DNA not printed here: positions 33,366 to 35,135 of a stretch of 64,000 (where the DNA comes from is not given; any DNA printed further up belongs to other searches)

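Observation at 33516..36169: Operon of a zinc-ribbon-flanked pseudo-M48 protein and a 385-aa hyperacidic disordered protein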

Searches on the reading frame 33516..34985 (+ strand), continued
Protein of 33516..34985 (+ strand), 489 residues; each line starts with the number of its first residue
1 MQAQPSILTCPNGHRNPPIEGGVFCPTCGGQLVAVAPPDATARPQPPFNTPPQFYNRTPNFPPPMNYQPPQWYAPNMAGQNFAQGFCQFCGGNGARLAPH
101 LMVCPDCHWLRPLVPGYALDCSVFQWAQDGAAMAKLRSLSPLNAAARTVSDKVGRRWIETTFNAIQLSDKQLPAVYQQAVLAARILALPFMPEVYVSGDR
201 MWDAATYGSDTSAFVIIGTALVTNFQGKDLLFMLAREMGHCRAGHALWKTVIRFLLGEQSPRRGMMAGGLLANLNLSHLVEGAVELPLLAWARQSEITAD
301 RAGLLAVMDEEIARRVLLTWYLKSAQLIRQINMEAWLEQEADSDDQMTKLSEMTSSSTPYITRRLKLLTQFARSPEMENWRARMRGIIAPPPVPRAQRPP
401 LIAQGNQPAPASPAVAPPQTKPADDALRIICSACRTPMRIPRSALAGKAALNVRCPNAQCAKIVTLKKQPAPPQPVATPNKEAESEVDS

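Call 31: fold_search(model_id=the predicted structure, library=pdb)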
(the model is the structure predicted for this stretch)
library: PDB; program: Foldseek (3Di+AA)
matches with E <= 10: 83; with E <= 0.001: 0
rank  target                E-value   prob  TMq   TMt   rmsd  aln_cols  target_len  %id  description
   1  4aw6_D                3.4e-03  1.00  0.29  0.34   7.5       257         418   18  Crystal structure of the human nuclear membrane zinc metalloprotease ZMPSTE24 (FACE1) (released 2012-07-25)
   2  4aw6_B                3.4e-03  1.00  0.29  0.33   8.3       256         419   16  Crystal structure of the human nuclear membrane zinc metalloprotease ZMPSTE24 (FACE1) (released 2012-07-25)
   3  4aw6_A                7.6e-03  1.00  0.28  0.31   9.0       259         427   16  Crystal structure of the human nuclear membrane zinc metalloprotease ZMPSTE24 (FACE1) (released 2012-07-25)
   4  4il3_B                1.7e-02  0.99  0.29  0.33  10.4       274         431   16  Crystal Structure of S. mikatae Ste24p (released 2013-02-20)
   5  2ypt_E                4.0e-02  0.98  0.26  0.31   8.4       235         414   17  Crystal structure of the human nuclear membrane zinc metalloprotease ZMPSTE24 mutant (E336A) in complex with a synthet (released 2012-12-05)
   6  4il3_A                4.6e-02  0.93  0.23  0.26   9.3       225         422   19  Crystal Structure of S. mikatae Ste24p (released 2013-02-20)
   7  2ypt_A                8.3e-02  0.95  0.28  0.32   8.6       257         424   16  Crystal structure of the human nuclear membrane zinc metalloprotease ZMPSTE24 mutant (E336A) in complex with a synthet (released 2012-12-05)
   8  2ypt_D                8.8e-02  0.96  0.26  0.31   8.9       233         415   18  Crystal structure of the human nuclear membrane zinc metalloprotease ZMPSTE24 mutant (E336A) in complex with a synthet (released 2012-12-05)
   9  6ait_E                9.3e-02  0.75  0.21  0.24  12.0       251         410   15  Crystal structure of E. coli BepA (released 2018-12-26)
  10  7z5g_B                1.1e-01  0.16  0.13  0.18  19.4       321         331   12  human apo MATCAP (released 2022-05-11)
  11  2ypt_B                1.2e-01  0.93  0.27  0.31   8.9       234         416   18  Crystal structure of the human nuclear membrane zinc metalloprotease ZMPSTE24 mutant (E336A) in complex with a synthet (released 2012-12-05)
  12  6ait_C                1.3e-01  0.60  0.19  0.22  10.5       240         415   13  Crystal structure of E. coli BepA (released 2018-12-26)
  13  7z5g_C                1.7e-01  0.15  0.13  0.18  21.2       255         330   13  human apo MATCAP (released 2022-05-11)
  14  3cqb_A                2.1e-01  0.90  0.12  0.48   3.3        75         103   27  Crystal structure of heat shock protein HtpX domain from Vibrio parahaemolyticus RIMD 2210633 (released 2008-05-27)
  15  8exq_A                2.2e-01  0.60  0.21  0.19  18.1       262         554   11  Cryo-EM structure of S. aureus BlaR1 with C1 symmetry (released 2023-01-11)
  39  2nb9_MODEL_1_A        3.5e+00  0.54  0.08  0.62   4.1        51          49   25  Solution structure of ZitP zinc finger (released 2016-12-14)
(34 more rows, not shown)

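Call 33: search_solved_structures(query=window:33516-34985:+, max_evalue=10, show_alignments=5)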
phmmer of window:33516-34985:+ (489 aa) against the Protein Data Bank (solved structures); distinct sequences matched with E-value up to 10: 0.

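Call 42: search_protein_families(library=pfam, alignment_id=A1, max_evalue=0.01)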
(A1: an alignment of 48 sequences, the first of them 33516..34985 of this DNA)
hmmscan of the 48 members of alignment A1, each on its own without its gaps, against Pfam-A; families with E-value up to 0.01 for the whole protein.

A. member 1, window:33516-34985:+ (489 aa): 1 family
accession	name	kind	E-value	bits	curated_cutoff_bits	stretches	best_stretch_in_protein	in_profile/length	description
PF01435.24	Peptidase_M48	-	6.2e-11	42.9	20.3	1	175-369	10-183/186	Peptidase family M48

B. families by the number of members that match (of 48 scanned): 13 families
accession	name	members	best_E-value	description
PF01435.24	Peptidase_M48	48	3.1e-13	Peptidase family M48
PF12773.13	DZR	13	2.7e-07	Double zinc ribbon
PF13717.11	Zn_ribbon_4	6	2.6e-05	zinc-ribbon domain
PF11331.13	Zn_ribbon_12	4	0.00028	EDR4 zinc-ribbon domain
PF13719.11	Zn_ribbon_5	3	0.0004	zinc-ribbon domain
PF13248.11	Zn_ribbon_3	3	0.00082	zinc-ribbon domain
PF14237.11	GYF_2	2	3.2e-11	GYF domain 2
PF03966.22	Trm112p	2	8.3e-05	Trm112p-like protein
PF18256.6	HscB_4_cys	2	0.0012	Co-chaperone HscB tetracysteine metal binding motif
PF18912.6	DZR_2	2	0.0014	Double zinc ribbon domain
PF13240.11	Zn_Ribbon_1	1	0.00019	zinc-ribbon domain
PF01485.27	IBR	1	0.0021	IBR domain, a half RING-finger domain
PF01155.25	HypA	1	0.0097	Hydrogenase/urease nickel incorporation, metallochaperone, hypA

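Call 66: search_dna_similar(query=window:33516-34985:+, collection=plasmids, mode=protein, max_rows=10)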
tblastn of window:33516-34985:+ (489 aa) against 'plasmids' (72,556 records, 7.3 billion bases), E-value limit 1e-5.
Records with a match: 9; places in all: 9; records where one place covers at least 80% of the query: 0.
Best place of each record, by identity: <60% 9.
By first word of the organism name: Thermus 5; Nonomuraea 1; Tsukamurella 1; Bernardetia 1; Rhodococcus 1.
By predicted mobility (MOB-suite, as given by PLSDB): non-mobilizable 8; mobilizable 1.
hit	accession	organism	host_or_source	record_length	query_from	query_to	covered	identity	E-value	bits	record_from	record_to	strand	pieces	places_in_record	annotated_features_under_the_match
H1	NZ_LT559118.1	Nonomuraea gerenzanensis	-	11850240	11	378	75%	26.0%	4e-23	111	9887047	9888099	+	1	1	none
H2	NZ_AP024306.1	Thermus thermophilus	-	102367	163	388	46%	29.8%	1e-14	85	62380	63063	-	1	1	M48 family metallopeptidase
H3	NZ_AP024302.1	Thermus thermophilus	-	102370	163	388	46%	29.8%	1e-14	85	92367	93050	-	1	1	M48 family metallopeptidase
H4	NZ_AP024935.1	Thermus thermophilus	-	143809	163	388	46%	29.7%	7e-15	85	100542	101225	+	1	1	M48 family metallopeptidase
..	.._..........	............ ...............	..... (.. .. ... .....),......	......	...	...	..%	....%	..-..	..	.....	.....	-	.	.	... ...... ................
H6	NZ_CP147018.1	Bernardetia sp. Wsw4-3y2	Red alga,Red algae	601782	117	378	54%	25.2%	2e-14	84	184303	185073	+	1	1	M48 family metallopeptidase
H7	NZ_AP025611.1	Thermus thermophilus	-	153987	163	388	46%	28.8%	2e-15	87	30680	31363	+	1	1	M48 family metallopeptidase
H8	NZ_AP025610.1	Thermus thermophilus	-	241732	163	388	46%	28.8%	3e-15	86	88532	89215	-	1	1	M48 family metallopeptidase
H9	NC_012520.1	Rhodococcus opacus B4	-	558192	129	380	52%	24.6%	6e-12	76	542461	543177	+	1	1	M48 family metallopeptidase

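Call 67: search_dna_similar(query=window:33516-34985:+, collection=phages, mode=protein, max_rows=10)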
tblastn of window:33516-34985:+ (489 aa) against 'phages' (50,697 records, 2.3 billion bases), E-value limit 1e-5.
No match.

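Call 69: get_annotated_region(hit=H1, flank=3500)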
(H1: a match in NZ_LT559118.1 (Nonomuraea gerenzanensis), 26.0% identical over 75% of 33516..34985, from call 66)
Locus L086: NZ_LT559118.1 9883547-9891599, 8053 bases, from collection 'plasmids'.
description: Nonomuraea gerenzanensis isolate nono1 plasmid I, complete sequence
organism: Nonomuraea gerenzanensis (NCBI taxid 93944)
taxonomy: Bacteria; Actinomycetota; Actinomycetes; Streptosporangiales; Streptosporangiaceae; Nonomuraea; Nonomuraea gerenzanensis
host: -; source: -; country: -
typing (MOB-suite, as given by PLSDB): non-mobilizable
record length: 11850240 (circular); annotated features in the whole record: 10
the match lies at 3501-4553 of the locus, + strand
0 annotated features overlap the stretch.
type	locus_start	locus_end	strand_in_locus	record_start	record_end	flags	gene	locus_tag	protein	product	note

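Call 70: get_annotated_region(hit=H2, flank=3500)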
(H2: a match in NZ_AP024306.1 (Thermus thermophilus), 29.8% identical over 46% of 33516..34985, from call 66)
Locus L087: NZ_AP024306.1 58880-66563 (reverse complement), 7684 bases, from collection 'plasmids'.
description: Thermus thermophilus strain HB5008 plasmid pHB5008b, complete sequence
organism: Thermus thermophilus (NCBI taxid 274)
taxonomy: Bacteria; Deinococcota; Deinococci; Thermales; Thermaceae; Thermus; Thermus thermophilus
host: -; source: -; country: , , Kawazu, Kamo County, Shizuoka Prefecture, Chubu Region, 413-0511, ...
typing (MOB-suite, as given by PLSDB): non-mobilizable
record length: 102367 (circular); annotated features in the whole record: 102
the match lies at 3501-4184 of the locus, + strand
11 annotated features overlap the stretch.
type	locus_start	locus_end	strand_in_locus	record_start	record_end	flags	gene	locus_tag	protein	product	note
CDS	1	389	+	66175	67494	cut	-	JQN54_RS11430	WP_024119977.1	ABC transporter substrate-binding protein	-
CDS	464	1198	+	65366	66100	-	surE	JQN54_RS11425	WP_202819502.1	5'/3'-nucleotidase SurE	GO:0006950 - response to stress [Evidence IEA]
CDS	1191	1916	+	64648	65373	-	-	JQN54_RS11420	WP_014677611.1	glycosyltransferase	-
CDS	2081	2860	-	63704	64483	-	-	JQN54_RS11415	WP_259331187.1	IS982 family transposase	-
CDS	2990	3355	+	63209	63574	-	-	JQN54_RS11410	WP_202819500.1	HNH endonuclease signature motif containing protein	-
CDS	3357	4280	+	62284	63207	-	-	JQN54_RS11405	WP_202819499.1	M48 family metallopeptidase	-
CDS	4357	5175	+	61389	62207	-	-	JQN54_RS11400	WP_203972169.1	hypothetical protein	-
CDS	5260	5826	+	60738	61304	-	-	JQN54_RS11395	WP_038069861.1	hypothetical protein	-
CDS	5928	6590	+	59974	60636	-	-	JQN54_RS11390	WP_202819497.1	hypothetical protein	-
CDS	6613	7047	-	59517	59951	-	-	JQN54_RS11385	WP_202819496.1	hypothetical protein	-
CDS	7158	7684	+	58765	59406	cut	-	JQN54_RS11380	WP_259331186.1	MarR family transcriptional regulator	-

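Call 71: get_annotated_region(hit=H5, flank=3500)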
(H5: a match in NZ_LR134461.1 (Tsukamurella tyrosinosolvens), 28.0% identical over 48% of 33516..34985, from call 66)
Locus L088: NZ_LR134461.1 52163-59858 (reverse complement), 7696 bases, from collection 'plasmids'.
description: Tsukamurella tyrosinosolvens strain NCTC13231 plasmid 19, complete sequence
organism: Tsukamurella tyrosinosolvens (NCBI taxid 57704)
taxonomy: Bacteria; Actinomycetota; Actinomycetes; Mycobacteriales; Tsukamurellaceae; Tsukamurella; Tsukamurella tyrosinosolvens
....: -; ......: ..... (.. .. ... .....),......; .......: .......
typing (MOB-suite, as given by PLSDB): non-mobilizable
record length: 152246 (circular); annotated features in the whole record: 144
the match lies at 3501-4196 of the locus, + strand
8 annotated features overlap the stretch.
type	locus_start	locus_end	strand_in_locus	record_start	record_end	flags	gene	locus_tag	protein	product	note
CDS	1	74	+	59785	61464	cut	-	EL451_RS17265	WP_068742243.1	Hsp70 family protein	-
CDS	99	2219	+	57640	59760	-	-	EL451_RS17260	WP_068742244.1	hypothetical protein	-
CDS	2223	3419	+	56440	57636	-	-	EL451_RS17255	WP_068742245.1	multidrug effflux MFS transporter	GO:0055085 - transmembrane transport [Evidence IEA]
CDS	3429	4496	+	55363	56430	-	-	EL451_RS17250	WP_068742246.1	M48 family metallopeptidase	-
CDS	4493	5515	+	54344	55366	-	-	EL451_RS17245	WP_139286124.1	hypothetical protein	-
CDS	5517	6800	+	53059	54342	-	-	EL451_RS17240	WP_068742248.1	methyltransferase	-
CDS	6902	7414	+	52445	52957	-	-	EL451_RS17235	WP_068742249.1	M23 family metallopeptidase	-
CDS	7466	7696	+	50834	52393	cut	zwf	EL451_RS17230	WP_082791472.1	glucose-6-phosphate dehydrogenase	GO:0006098 - pentose-phosphate shunt [Evidence IEA]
